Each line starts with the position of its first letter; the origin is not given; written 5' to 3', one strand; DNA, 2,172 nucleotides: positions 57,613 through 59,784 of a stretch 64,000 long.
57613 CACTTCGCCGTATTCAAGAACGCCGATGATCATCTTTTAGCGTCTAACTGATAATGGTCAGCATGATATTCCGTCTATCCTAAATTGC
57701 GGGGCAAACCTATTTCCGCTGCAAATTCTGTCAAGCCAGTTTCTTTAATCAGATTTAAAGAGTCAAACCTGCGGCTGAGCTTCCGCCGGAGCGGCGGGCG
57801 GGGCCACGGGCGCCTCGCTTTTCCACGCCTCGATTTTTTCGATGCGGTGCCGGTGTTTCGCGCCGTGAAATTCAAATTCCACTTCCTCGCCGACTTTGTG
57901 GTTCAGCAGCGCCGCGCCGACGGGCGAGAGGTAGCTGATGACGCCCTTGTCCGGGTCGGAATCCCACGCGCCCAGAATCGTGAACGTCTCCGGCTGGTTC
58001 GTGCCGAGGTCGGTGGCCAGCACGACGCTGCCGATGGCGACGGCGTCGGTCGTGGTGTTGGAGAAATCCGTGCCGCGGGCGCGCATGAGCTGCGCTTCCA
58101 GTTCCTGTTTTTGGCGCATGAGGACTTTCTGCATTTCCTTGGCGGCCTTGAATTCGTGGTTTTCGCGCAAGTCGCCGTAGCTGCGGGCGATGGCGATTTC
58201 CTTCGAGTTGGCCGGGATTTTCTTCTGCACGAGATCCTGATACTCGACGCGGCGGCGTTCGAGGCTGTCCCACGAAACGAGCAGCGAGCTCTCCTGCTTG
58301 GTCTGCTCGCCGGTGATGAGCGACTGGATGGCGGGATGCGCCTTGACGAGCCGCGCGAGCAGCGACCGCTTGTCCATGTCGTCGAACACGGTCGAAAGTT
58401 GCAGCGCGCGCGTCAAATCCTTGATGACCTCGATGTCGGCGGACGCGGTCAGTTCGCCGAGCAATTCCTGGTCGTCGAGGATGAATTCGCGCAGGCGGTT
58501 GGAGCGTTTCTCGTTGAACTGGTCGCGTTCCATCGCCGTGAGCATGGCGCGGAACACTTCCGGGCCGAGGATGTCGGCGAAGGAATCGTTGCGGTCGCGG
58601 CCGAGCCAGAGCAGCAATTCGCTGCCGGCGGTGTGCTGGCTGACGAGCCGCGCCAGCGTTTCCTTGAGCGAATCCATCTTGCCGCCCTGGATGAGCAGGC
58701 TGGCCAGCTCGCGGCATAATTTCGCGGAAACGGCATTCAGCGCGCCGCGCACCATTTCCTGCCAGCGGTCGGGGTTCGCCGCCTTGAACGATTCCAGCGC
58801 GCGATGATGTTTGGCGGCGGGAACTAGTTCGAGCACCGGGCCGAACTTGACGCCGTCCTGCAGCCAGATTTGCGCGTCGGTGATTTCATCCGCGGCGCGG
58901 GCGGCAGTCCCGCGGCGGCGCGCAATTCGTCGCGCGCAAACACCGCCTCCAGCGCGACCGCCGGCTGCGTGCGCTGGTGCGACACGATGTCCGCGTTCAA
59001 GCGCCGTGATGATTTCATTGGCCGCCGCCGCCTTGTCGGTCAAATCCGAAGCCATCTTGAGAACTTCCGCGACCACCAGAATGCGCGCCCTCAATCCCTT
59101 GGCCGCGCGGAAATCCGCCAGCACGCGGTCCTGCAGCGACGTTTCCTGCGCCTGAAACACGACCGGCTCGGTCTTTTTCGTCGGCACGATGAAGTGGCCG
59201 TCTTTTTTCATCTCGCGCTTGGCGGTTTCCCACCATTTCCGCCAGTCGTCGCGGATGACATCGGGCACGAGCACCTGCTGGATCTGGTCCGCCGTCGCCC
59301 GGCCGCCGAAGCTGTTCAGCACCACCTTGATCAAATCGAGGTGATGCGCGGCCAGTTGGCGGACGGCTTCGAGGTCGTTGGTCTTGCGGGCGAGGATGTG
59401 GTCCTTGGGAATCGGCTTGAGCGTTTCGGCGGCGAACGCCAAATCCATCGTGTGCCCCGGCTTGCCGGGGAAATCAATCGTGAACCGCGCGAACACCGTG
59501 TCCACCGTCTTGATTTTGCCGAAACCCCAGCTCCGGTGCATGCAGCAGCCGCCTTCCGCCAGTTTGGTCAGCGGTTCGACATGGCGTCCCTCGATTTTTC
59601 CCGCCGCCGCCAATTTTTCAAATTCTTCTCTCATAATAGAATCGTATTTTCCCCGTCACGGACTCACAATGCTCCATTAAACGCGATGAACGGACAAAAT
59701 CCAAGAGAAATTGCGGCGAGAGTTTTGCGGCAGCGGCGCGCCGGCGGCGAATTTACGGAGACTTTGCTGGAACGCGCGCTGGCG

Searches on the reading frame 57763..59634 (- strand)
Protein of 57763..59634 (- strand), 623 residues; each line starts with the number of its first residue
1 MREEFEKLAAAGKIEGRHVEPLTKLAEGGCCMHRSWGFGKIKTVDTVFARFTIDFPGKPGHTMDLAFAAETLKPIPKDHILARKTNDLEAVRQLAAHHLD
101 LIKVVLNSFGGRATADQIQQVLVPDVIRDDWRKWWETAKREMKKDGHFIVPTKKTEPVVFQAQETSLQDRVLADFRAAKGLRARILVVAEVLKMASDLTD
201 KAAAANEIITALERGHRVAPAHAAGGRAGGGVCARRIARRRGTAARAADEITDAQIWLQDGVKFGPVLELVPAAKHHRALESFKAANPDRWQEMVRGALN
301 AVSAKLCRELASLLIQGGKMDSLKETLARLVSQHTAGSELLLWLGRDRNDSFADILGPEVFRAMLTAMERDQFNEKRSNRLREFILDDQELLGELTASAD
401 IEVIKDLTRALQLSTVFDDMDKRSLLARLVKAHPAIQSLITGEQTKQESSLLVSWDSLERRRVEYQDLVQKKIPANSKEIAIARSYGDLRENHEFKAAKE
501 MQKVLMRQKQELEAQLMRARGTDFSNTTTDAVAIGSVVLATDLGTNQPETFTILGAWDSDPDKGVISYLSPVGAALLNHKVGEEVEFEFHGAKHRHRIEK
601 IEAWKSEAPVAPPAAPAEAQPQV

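Call 14: search_protein_families(library=pfam, proteins=[window:57763-59634:-], max_evalue=0.01)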
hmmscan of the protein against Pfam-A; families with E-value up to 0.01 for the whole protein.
window:57763-59634:- (623 aa): 2 families
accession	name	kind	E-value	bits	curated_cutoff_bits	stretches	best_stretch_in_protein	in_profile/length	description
PF01272.25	GreA_GreB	-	2.5e-21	75.8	26.9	1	528-602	2-76/77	Transcription elongation factor, GreA/GreB, C-term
PF03449.20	GreA_GreB_N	-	7.8e-15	55.3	24.5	1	454-520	4-70/71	Transcription elongation factor, N-terminal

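Call 48: find_homologous_proteins(query=window:57763-59634:-, max_evalue=1e-50)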
Query window:57763-59634:- (623 aa): 4552 proteins with E <= 1e-50 among 8000 candidates; the best 120 are listed.
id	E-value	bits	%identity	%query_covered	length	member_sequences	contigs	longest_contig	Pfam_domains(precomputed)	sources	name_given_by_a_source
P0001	0.0e+0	1382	100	100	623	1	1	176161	PF01272.26,PF27167.1,PF03449.21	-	-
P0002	0.0e+0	1240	91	97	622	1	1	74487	PF01272.26,PF27167.1,PF03449.21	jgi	jgi:transcription elongation GreA/GreB family factor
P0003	0.0e+0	1238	91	97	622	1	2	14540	PF01272.26,PF27167.1,PF03449.21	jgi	jgi:transcription elongation GreA/GreB family factor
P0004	0.0e+0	1237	90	100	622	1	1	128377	PF01272.26,PF27167.1,PF03449.21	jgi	jgi:transcription elongation GreA/GreB family factor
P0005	0.0e+0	1235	90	100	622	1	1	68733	PF01272.26,PF27167.1,PF03449.21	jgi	-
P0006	0.0e+0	1234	91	100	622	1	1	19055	PF01272.26,PF27167.1,PF03449.21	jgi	jgi:transcription elongation GreA/GreB family factor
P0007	0.0e+0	1233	90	100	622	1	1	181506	PF01272.26,PF27167.1,PF03449.21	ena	-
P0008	0.0e+0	1232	90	100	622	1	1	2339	PF01272.26,PF27167.1,PF03449.21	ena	-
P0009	0.0e+0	1230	90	100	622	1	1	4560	PF01272.26,PF27167.1,PF03449.21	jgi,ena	-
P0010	0.0e+0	1226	90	99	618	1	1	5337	PF01272.26,PF27167.1,PF03449.21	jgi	-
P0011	0.0e+0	1225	89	100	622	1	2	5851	PF01272.26,PF27167.1,PF03449.21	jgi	jgi:transcription elongation GreA/GreB family factor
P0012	0.0e+0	1225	89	100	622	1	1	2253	PF01272.26,PF27167.1,PF03449.21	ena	-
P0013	0.0e+0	1224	90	100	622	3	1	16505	PF01272.26,PF27167.1,PF03449.21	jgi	jgi:transcription elongation GreA/GreB family factor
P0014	0.0e+0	1223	89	100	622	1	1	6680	PF01272.26,PF27167.1,PF03449.21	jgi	jgi:transcription elongation GreA/GreB family factor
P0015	0.0e+0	1222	89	100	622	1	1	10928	PF01272.26,PF27167.1,PF03449.21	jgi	-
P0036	0.0e+0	1184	86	100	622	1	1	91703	PF01272.26,PF27167.1,PF03449.21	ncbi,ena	-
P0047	0.0e+0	1165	85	100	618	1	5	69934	PF01272.26,PF27167.1,PF03449.21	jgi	jgi:transcription elongation GreA/GreB family factor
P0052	0.0e+0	1136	83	100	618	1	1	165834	PF01272.26,PF27167.1,PF03449.21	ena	-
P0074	0.0e+0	1082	78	100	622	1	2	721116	PF01272.26,PF27167.1,PF03449.21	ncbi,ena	-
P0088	0.0e+0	1075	79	100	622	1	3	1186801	PF01272.26,PF27167.1,PF03449.21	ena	-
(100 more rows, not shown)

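Call 49: find_encoding_contigs(protein=P0004, flank=4000, max_places=2)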
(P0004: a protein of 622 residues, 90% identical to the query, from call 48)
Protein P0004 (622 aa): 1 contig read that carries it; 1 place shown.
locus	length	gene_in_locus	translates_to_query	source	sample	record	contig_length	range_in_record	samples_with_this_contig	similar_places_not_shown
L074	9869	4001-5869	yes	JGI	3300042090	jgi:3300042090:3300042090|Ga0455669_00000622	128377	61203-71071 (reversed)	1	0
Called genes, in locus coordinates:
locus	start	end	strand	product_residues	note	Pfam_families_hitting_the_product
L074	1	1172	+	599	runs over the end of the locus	PF00496:SBP_bac_5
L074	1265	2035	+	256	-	PF00106:adh_short, PF13561:adh_short_C2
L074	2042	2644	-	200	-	PF01613:Flavin_Reduct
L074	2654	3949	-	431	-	PF01029:NusB, PF22458:RsmF-B_ferredox, PF01209:Ubie_methyltran (weak), PF01189:Methyltr_RsmB-F, PF01728:FtsJ, PF13847:Methyltransf_31 (weak), PF13649:Methyltransf_25 (faint)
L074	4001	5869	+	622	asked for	PF27167:HTH_GRAD, PF03449:GreA_GreB_N, PF01272:GreA_GreB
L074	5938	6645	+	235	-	PF01435:Peptidase_M48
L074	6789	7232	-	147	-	PF16798:DUF5069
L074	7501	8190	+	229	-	PF02666:PS_Dcarbxylase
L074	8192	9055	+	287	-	PF01066:CDP-OH_P_transf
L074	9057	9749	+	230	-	PF01810:LysE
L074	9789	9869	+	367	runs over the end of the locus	PF01926:MMR_HSR1, PF02421:FeoB_N (weak), PF06071:YchF-GTPase_C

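Call 50: find_encoding_contigs(protein=P0007, flank=4000, max_places=2)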
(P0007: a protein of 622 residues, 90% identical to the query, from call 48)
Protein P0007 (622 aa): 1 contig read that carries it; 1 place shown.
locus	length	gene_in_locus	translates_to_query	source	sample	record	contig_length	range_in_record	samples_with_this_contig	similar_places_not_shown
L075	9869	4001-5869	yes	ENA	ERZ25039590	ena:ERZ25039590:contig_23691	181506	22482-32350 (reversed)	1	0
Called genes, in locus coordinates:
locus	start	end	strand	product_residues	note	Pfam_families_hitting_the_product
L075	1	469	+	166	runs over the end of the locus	PF00496:SBP_bac_5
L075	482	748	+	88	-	PF00496:SBP_bac_5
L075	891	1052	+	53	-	-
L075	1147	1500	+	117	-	PF13561:adh_short_C2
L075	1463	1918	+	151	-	PF00106:adh_short, PF13561:adh_short_C2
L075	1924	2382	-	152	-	PF01613:Flavin_Reduct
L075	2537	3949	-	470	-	PF01029:NusB, PF22458:RsmF-B_ferredox, PF01209:Ubie_methyltran (weak), PF01189:Methyltr_RsmB-F, PF01728:FtsJ, PF13847:Methyltransf_31, PF13649:Methyltransf_25 (weak)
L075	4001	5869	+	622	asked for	PF27167:HTH_GRAD, PF03449:GreA_GreB_N, PF01272:GreA_GreB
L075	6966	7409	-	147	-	PF16798:DUF5069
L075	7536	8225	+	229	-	PF02666:PS_Dcarbxylase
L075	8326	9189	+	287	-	PF01066:CDP-OH_P_transf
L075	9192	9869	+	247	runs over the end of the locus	PF01810:LysE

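Call 51: find_encoding_contigs(protein=P0002, flank=4000, max_places=2)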
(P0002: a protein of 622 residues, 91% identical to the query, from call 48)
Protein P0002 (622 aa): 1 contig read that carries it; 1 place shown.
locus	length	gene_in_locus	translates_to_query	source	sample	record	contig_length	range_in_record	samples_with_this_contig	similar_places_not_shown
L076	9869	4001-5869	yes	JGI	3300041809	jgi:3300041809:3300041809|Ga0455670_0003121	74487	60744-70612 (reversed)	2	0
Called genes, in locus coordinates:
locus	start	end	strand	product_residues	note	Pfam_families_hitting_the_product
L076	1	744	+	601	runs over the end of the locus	PF00496:SBP_bac_5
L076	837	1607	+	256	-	PF00106:adh_short, PF13561:adh_short_C2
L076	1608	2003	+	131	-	-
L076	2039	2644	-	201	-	PF01613:Flavin_Reduct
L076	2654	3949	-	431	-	PF01029:NusB, PF22458:RsmF-B_ferredox, PF01209:Ubie_methyltran (weak), PF01189:Methyltr_RsmB-F, PF01728:FtsJ, PF13847:Methyltransf_31, PF13649:Methyltransf_25 (weak)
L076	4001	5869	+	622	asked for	PF27167:HTH_GRAD, PF03449:GreA_GreB_N, PF01272:GreA_GreB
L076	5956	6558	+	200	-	PF04191:PEMT, PF04140:ICMT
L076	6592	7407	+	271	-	PF01694:Rhomboid (weak)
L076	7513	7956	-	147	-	PF16798:DUF5069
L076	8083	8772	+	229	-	PF02666:PS_Dcarbxylase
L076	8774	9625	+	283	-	PF01066:CDP-OH_P_transf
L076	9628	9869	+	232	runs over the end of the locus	PF01810:LysE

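Call 55: find_encoding_contigs(protein=P0052, flank=3500, max_places=2)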
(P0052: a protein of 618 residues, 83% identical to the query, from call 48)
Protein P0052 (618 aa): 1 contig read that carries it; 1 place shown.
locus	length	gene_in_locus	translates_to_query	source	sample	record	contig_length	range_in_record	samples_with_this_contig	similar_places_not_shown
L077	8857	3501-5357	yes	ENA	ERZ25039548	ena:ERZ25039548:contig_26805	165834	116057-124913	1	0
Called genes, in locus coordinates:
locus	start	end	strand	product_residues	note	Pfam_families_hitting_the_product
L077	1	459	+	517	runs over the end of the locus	PF02934:GatB_N, PF02637:GatB_Yqey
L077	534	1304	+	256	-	PF00106:adh_short, PF13561:adh_short_C2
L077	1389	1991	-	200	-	PF01613:Flavin_Reduct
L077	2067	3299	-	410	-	PF01029:NusB, PF22458:RsmF-B_ferredox, PF01189:Methyltr_RsmB-F, PF01209:Ubie_methyltran (weak), PF01728:FtsJ (weak), PF13847:Methyltransf_31 (weak), PF13649:Methyltransf_25 (weak)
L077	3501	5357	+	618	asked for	PF27167:HTH_GRAD, PF03449:GreA_GreB_N, PF01272:GreA_GreB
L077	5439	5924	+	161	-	-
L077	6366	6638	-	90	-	PF16798:DUF5069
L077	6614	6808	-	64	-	PF16798:DUF5069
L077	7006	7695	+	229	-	PF02666:PS_Dcarbxylase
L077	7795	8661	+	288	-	PF01066:CDP-OH_P_transf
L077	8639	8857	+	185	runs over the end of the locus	PF01810:LysE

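Call 56: find_encoding_contigs(protein=P0074, flank=3500, max_places=2)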
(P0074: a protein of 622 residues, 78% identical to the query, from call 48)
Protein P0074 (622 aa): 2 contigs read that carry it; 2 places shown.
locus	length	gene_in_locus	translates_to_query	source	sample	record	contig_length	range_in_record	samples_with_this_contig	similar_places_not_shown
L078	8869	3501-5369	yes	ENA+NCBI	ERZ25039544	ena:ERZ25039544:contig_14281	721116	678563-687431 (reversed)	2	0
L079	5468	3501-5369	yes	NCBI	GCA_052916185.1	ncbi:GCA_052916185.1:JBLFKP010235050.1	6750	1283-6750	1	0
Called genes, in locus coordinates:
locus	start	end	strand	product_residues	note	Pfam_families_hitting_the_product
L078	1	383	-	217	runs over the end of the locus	PF02163:Peptidase_M50 (weak)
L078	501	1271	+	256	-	PF00106:adh_short, PF13561:adh_short_C2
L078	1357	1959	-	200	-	PF01613:Flavin_Reduct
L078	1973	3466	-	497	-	PF01029:NusB, PF22458:RsmF-B_ferredox, PF01189:Methyltr_RsmB-F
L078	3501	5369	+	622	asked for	PF27167:HTH_GRAD, PF03449:GreA_GreB_N, PF01272:GreA_GreB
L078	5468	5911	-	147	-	PF16798:DUF5069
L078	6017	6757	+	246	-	PF02666:PS_Dcarbxylase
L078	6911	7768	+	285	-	PF01066:CDP-OH_P_transf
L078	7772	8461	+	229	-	PF01810:LysE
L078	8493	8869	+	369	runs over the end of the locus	PF01926:MMR_HSR1, PF02421:FeoB_N (weak), PF06071:YchF-GTPase_C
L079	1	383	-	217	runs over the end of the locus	PF02163:Peptidase_M50 (weak)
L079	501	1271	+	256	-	PF00106:adh_short, PF13561:adh_short_C2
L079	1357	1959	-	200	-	PF01613:Flavin_Reduct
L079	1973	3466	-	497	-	PF01029:NusB, PF22458:RsmF-B_ferredox, PF01189:Methyltr_RsmB-F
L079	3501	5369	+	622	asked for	PF27167:HTH_GRAD, PF03449:GreA_GreB_N, PF01272:GreA_GreB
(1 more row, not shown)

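Call 57: find_encoding_contigs(protein=P0036, flank=3500, max_places=2)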
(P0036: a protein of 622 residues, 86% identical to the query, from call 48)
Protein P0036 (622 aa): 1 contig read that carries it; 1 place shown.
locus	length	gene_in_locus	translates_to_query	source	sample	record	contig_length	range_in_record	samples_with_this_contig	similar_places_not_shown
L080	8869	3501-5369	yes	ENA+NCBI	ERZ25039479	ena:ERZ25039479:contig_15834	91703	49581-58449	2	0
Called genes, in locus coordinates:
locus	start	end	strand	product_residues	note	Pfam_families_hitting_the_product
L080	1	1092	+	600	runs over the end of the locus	PF00496:SBP_bac_5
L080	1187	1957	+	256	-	PF00106:adh_short, PF13561:adh_short_C2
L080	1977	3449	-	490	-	PF01029:NusB, PF22458:RsmF-B_ferredox, PF01189:Methyltr_RsmB-F, PF01728:FtsJ, PF13847:Methyltransf_31 (weak)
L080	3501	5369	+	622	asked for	PF27167:HTH_GRAD, PF03449:GreA_GreB_N, PF01272:GreA_GreB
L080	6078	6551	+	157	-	-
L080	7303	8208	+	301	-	PF04932:Wzy_C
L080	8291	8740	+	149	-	PF01220:DHquinase_II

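Call 59: find_encoding_contigs(protein=P0047, flank=3000, max_places=3)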
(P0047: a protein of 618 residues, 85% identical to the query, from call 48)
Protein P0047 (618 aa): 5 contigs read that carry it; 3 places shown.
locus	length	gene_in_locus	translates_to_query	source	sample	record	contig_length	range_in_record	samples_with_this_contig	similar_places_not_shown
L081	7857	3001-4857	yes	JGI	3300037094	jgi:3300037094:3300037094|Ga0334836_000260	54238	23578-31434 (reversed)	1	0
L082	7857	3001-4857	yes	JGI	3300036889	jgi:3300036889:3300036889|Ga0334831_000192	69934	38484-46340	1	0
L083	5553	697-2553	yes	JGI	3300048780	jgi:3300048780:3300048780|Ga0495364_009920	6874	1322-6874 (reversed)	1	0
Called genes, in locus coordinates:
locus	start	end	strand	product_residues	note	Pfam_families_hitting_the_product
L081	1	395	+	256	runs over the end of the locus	PF00106:adh_short, PF13561:adh_short_C2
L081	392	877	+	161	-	-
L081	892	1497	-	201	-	PF01613:Flavin_Reduct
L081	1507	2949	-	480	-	PF01029:NusB, PF22458:RsmF-B_ferredox, PF01189:Methyltr_RsmB-F, PF01728:FtsJ, PF13847:Methyltransf_31 (weak)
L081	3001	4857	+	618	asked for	PF27167:HTH_GRAD, PF03449:GreA_GreB_N, PF01272:GreA_GreB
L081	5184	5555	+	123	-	-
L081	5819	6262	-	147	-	PF16798:DUF5069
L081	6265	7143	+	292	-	PF02666:PS_Dcarbxylase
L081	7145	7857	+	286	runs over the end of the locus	PF01066:CDP-OH_P_transf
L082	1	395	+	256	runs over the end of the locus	PF00106:adh_short, PF13561:adh_short_C2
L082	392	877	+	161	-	-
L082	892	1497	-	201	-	PF01613:Flavin_Reduct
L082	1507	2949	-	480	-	PF01029:NusB, PF22458:RsmF-B_ferredox, PF01189:Methyltr_RsmB-F, PF01728:FtsJ, PF13847:Methyltransf_31 (weak)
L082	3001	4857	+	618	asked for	PF27167:HTH_GRAD, PF03449:GreA_GreB_N, PF01272:GreA_GreB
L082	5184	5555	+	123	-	-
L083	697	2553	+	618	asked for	PF27167:HTH_GRAD, PF03449:GreA_GreB_N, PF01272:GreA_GreB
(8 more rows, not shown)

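Call 60: find_encoding_contigs(protein=P0088, flank=3000, max_places=3)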
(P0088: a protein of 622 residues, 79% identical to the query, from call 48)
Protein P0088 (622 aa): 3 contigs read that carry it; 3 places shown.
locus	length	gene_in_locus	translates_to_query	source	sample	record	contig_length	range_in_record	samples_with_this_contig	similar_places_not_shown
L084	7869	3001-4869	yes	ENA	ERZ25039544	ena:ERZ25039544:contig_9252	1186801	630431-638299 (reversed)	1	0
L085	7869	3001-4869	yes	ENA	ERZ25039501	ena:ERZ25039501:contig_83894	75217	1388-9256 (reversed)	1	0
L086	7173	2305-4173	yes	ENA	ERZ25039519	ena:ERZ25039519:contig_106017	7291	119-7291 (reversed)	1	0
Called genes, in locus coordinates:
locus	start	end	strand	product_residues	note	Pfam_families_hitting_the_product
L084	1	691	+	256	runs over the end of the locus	PF00106:adh_short, PF13561:adh_short_C2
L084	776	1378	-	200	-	PF01613:Flavin_Reduct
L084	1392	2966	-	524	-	PF01029:NusB, PF22458:RsmF-B_ferredox, PF01189:Methyltr_RsmB-F, PF01728:FtsJ (weak)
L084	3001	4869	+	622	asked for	PF27167:HTH_GRAD, PF03449:GreA_GreB_N, PF01272:GreA_GreB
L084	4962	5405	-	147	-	PF16798:DUF5069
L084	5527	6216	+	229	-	PF02666:PS_Dcarbxylase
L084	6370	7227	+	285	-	PF01066:CDP-OH_P_transf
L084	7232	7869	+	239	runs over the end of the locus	PF01810:LysE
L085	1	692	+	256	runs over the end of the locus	PF00106:adh_short, PF13561:adh_short_C2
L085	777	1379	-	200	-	PF01613:Flavin_Reduct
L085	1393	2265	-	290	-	PF01728:FtsJ (weak), PF01189:Methyltr_RsmB-F, PF13847:Methyltransf_31 (faint)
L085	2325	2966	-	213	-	PF01029:NusB, PF22458:RsmF-B_ferredox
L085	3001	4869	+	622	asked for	PF27167:HTH_GRAD, PF03449:GreA_GreB_N, PF01272:GreA_GreB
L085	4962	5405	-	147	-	PF16798:DUF5069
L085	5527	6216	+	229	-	PF02666:PS_Dcarbxylase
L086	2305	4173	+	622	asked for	PF27167:HTH_GRAD, PF03449:GreA_GreB_N, PF01272:GreA_GreB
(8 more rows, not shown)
